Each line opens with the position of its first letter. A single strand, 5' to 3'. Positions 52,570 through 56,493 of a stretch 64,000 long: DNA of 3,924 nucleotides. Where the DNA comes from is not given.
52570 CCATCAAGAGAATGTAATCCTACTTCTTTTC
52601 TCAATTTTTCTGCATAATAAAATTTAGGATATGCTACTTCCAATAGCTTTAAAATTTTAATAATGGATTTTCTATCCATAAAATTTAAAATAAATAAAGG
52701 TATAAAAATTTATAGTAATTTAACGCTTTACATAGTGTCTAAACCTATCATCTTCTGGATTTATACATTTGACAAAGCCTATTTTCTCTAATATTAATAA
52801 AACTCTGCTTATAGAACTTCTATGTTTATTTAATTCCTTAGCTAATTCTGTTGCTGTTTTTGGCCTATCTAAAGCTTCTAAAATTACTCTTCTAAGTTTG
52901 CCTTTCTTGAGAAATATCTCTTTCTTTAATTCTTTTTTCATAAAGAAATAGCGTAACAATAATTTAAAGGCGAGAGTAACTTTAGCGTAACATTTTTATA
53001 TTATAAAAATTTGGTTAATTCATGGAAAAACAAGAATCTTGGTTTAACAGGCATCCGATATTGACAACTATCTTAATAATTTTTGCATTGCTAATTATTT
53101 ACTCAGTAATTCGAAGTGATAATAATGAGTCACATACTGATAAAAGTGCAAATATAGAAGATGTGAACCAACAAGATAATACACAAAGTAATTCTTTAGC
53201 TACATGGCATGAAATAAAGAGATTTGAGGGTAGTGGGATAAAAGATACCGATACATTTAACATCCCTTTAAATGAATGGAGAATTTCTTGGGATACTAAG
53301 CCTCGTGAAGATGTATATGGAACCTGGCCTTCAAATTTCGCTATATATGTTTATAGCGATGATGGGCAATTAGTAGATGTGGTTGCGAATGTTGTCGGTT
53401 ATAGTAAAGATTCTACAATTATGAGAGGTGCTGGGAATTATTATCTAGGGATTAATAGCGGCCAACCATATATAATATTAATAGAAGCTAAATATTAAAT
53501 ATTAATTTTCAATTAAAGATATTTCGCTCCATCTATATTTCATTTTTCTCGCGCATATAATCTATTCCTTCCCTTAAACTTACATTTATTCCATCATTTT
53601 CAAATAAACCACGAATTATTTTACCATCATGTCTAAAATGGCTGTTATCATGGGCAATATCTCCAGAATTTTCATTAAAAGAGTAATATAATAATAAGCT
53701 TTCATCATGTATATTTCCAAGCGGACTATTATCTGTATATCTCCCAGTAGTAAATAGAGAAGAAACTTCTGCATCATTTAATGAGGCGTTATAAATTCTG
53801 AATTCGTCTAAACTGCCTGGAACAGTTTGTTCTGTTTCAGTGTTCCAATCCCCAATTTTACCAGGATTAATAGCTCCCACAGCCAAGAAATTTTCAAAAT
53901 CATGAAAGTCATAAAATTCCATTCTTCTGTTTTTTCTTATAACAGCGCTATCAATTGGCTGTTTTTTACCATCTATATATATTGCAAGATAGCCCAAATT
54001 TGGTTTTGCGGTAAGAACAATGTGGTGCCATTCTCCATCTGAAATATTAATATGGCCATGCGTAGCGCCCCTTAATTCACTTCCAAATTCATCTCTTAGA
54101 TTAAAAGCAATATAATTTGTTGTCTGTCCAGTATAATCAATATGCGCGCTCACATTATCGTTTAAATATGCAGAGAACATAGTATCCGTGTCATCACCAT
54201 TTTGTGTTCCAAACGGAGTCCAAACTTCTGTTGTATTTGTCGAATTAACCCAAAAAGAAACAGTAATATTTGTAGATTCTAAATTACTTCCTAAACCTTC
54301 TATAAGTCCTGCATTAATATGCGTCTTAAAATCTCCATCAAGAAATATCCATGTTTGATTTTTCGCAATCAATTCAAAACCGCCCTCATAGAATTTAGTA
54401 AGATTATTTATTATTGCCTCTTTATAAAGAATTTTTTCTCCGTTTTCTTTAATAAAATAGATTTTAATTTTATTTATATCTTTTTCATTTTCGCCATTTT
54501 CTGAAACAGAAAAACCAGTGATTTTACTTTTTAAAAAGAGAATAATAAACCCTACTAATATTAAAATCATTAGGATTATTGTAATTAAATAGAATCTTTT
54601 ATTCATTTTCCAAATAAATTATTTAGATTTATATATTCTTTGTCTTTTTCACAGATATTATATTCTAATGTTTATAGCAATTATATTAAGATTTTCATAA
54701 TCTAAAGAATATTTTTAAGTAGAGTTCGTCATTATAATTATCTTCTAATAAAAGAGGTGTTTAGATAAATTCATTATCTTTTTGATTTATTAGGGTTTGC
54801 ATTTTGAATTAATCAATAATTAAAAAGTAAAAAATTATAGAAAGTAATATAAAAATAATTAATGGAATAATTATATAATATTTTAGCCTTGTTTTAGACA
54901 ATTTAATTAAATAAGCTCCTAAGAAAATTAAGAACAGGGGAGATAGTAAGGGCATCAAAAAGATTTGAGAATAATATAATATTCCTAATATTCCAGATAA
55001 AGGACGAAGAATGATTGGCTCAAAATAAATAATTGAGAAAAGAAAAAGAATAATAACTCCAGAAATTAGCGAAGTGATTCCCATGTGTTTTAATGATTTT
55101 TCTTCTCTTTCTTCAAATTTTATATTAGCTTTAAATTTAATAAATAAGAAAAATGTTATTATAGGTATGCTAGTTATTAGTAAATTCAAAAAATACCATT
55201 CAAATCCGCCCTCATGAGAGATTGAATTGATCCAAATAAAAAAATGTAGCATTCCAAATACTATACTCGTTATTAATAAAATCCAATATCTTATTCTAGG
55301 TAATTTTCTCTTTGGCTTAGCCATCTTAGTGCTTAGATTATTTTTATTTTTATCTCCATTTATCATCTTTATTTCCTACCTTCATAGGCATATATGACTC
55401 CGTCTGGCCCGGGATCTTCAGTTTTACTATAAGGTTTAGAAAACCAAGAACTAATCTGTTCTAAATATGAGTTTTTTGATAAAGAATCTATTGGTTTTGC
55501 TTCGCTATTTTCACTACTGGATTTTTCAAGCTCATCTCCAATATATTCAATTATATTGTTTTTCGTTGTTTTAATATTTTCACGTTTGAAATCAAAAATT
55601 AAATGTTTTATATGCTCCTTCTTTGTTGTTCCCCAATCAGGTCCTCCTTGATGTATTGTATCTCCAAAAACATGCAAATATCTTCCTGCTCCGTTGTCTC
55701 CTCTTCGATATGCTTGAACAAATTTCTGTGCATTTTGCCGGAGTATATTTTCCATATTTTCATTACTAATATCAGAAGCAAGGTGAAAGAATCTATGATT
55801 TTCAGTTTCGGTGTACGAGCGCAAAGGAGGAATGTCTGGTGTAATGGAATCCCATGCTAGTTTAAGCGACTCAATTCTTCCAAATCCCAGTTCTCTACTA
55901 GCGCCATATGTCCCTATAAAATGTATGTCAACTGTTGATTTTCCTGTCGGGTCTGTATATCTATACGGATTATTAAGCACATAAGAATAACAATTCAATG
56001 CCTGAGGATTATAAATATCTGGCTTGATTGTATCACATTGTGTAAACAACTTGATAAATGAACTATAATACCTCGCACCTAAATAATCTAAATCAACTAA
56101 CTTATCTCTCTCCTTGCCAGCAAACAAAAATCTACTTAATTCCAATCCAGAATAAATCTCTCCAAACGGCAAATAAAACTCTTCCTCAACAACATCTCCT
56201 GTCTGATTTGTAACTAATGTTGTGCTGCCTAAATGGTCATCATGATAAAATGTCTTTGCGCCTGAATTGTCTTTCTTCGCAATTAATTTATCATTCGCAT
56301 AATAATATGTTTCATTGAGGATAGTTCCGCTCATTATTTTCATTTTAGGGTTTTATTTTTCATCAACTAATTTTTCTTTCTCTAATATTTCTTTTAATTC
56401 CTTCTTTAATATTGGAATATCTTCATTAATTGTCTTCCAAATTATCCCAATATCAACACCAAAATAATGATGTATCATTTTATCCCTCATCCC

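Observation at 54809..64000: Tightly coupled array of five or more short YD-repeat/RHS-tip polymorphic toxin genes, each with its own immunity gene, in a DPANN-like archaeon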

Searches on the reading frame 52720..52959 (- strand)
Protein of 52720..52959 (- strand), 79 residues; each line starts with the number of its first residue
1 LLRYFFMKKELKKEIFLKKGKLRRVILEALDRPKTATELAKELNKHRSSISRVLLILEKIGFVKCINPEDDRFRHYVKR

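Call 5: search_protein_families(library=pfam, proteins=[window:52720-52959:-], max_evalue=0.1)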
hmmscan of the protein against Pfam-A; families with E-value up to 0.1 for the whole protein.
window:52720-52959:- (79 aa): 19 families
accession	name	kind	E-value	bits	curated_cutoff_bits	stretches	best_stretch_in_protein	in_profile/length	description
PF12840.13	HTH_20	-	5.6e-07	29.9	27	1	22-65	5-50/51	Helix-turn-helix domain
PF01022.26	HTH_5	-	8.8e-06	25.9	22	1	23-64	4-46/47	Bacterial regulatory protein, arsR family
PF01047.28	MarR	-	2.2e-05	24.7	24.6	1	33-72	17-56/59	MarR family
PF01978.25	TrmB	-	6.1e-05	23.2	25.6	1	32-67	21-56/68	Sugar-specific transcriptional regulator TrmB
PF09339.16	HTH_IclR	-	0.00017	21.7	22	1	27-63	12-48/52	IclR helix-turn-helix domain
PF13936.12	HTH_38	-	0.00038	20.6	27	1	23-54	10-41/44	Helix-turn-helix domain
PF25213.1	HVO_A0261_N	-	0.00054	20.2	35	1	16-64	6-55/86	HVO_A0261 N-terminal domain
PF08279.18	HTH_11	-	0.00099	19.4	25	1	26-62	5-44/55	HTH domain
PF12802.13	MarR_2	-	0.0019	18.7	27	1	31-72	16-60/61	MarR family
PF08100.18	Dimerisation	-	0.008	16.4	25.6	1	27-69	34-76/93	O-methyltransferase dimerisation domain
PF25212.1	HVO_A0114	-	0.017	15.4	27.6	1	27-65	28-68/84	HVO_A0114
PF13730.12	HTH_36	-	0.02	15.2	25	1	36-62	28-54/55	Helix-turn-helix domain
PF01325.25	Fe_dep_repress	-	0.025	15.2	26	1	35-64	24-53/60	Iron dependent repressor, N-terminal DNA binding domain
PF13545.12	HTH_Crp_2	-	0.033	14.6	27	1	30-64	19-53/70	Crp-like helix-turn-helix domain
PF01475.25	FUR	-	0.039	14.5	23.1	1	17-75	4-71/121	Ferric uptake regulator family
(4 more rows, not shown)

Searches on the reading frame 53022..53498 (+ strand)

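Call 5: search_protein_families(library=pfam, proteins=[window:53022-53498:+], max_evalue=0.1)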
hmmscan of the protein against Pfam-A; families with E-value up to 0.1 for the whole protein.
window:53022-53498:+ (158 aa): 3 families
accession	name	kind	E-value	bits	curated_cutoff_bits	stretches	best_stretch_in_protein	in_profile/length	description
PF05961.16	Chordopox_A13L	-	0.013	16.2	24.1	1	13-55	6-47/69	Chordopoxvirus A13L protein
PF25184.1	YxzE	-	0.048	15.1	40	1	14-55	5-35/65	YxzE-like putative bacteriocin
PF07172.16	GRP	-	0.099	13.7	30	0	11-55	5-47/90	Glycine rich protein family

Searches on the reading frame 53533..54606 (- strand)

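Call 5: search_protein_families(library=pfam, proteins=[window:53533-54606:-], max_evalue=0.1)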
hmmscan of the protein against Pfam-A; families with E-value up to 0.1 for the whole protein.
window:53533-54606:- (357 aa): 4 families
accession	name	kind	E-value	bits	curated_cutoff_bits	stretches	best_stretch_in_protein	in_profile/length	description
PF13385.13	Laminin_G_3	-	1.5e-12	48.3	27.6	1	108-282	13-151/151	Concanavalin A-like lectin/glucanases superfamily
PF14099.13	Polysacc_lyase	-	0.0081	16.5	29.9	1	181-223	133-178/210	Polysaccharide lyase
PF02210.31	Laminin_G_2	-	0.041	14.8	22.9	1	174-246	36-99/126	Laminin G domain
PF05041.20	Pecanex_C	-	0.061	13.2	27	0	58-97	31-70/228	Pecanex protein (C-terminus)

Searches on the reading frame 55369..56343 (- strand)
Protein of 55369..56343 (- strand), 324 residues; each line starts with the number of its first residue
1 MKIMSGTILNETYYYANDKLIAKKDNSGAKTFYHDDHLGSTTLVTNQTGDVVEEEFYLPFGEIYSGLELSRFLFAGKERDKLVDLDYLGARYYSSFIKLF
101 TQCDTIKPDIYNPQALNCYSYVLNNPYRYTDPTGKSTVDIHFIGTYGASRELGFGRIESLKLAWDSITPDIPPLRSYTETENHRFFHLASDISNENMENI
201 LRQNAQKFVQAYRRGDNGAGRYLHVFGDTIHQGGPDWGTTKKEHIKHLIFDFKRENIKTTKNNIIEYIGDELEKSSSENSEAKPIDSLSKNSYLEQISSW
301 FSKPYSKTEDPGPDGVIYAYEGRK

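Call 5: search_protein_families(library=pfam, proteins=[window:55369-56343:-], max_evalue=0.1)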
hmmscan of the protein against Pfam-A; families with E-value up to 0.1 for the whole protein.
window:55369-56343:- (324 aa): 2 families
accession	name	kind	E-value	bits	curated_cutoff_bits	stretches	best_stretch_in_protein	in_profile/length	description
PF16044.11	DUF4796_C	-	0.055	13.6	28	0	92-124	79-111/152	DUF4796 C-terminal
PF20551.3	DUF6765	-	0.063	13.3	26.6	0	187-301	196-289/325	Family of unknown function (DUF6765)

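Call 8: search_protein_families(library=ncbifam, proteins=[window:55369-56343:-], max_evalue=0.001)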
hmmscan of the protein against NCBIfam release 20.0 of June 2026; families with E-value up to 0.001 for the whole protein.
window:55369-56343:- (324 aa): 1 family
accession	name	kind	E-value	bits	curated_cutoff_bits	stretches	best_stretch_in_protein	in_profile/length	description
TIGR03696.1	Rhs_assc_core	domain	2.4e-15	56.8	32.5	1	57-134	1-75/76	RHS repeat-associated core domain-containing protein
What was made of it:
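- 55369..56343 (-): 324-aa 5'-truncated orphan tip. It starts inside the last YD strand, has no signal peptide and no IWTP motif, and carries the RHS core and an unassigned C-terminal domain ending in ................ TIGR03696 E 2.4e-15 (call 8).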
